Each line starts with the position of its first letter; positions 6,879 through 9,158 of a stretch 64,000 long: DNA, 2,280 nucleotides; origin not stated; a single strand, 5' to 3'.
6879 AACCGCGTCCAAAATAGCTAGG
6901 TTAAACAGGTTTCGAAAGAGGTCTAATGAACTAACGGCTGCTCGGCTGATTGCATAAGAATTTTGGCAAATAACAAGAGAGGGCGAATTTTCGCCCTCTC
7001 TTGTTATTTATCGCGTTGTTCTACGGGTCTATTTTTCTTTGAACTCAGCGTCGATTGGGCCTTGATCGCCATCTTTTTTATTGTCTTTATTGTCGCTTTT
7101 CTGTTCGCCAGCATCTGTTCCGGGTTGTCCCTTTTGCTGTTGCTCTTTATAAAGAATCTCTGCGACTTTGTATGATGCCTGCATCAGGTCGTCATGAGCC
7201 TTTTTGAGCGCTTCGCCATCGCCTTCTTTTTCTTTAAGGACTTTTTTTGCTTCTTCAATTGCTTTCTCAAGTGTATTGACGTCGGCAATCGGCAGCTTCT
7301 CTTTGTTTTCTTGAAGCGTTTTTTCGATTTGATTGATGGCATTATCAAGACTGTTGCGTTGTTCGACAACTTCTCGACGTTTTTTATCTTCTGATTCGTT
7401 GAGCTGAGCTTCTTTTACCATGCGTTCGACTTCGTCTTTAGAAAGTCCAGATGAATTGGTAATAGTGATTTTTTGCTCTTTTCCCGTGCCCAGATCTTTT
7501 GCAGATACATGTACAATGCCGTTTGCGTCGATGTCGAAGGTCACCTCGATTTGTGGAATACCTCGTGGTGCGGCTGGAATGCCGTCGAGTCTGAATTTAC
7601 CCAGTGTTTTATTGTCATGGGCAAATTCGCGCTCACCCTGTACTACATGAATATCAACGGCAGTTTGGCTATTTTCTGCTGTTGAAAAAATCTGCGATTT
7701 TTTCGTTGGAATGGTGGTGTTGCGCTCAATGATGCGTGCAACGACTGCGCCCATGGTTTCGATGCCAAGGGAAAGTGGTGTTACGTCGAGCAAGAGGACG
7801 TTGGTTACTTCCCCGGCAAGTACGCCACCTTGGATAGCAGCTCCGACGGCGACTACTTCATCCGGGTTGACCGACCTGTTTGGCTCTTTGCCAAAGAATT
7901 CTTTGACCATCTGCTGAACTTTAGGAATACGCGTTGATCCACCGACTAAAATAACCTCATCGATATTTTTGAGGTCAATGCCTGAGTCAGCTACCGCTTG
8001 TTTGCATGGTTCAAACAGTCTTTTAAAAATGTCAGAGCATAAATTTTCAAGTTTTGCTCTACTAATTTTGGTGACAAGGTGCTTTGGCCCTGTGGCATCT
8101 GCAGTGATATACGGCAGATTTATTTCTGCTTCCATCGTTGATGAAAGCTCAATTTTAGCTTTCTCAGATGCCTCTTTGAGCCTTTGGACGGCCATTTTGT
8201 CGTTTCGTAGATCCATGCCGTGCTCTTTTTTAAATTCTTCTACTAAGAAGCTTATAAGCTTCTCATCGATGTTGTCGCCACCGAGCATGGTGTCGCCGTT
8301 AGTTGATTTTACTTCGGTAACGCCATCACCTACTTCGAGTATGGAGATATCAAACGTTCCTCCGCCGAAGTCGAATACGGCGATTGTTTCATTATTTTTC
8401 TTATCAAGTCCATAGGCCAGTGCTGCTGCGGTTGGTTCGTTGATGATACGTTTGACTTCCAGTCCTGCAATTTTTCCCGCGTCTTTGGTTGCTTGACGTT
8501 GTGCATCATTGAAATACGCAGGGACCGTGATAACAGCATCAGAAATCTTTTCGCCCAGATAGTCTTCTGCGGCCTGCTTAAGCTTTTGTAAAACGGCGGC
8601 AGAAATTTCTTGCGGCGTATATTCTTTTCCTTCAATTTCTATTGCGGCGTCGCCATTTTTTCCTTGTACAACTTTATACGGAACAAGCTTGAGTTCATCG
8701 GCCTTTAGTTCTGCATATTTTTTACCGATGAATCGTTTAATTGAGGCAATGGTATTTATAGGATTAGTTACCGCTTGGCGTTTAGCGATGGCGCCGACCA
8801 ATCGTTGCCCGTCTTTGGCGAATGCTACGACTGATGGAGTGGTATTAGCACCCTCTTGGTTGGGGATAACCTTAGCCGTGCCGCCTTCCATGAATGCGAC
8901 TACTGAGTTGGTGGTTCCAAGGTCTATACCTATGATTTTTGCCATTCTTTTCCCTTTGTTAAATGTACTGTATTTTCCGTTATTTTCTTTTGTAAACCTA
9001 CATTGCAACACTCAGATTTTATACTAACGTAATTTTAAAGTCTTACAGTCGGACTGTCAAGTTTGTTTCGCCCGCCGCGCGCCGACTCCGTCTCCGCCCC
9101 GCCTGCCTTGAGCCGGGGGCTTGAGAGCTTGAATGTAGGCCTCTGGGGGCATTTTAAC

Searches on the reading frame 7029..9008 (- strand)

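Call 29: search_protein_families(library=pfam, proteins=[window:7029-9008:-], max_evalue=0.00001)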
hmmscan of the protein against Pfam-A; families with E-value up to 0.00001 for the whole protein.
window:7029-9008:- (659 aa): 2 families
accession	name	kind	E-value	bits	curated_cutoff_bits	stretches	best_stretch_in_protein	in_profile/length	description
PF00012.26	HSP70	-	1.8e-255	849.2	20.6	1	25-620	1-598/599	Hsp70 protein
PF06723.19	MreB_Mbl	-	8.3e-19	68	27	1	137-391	75-316/327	MreB/Mbl protein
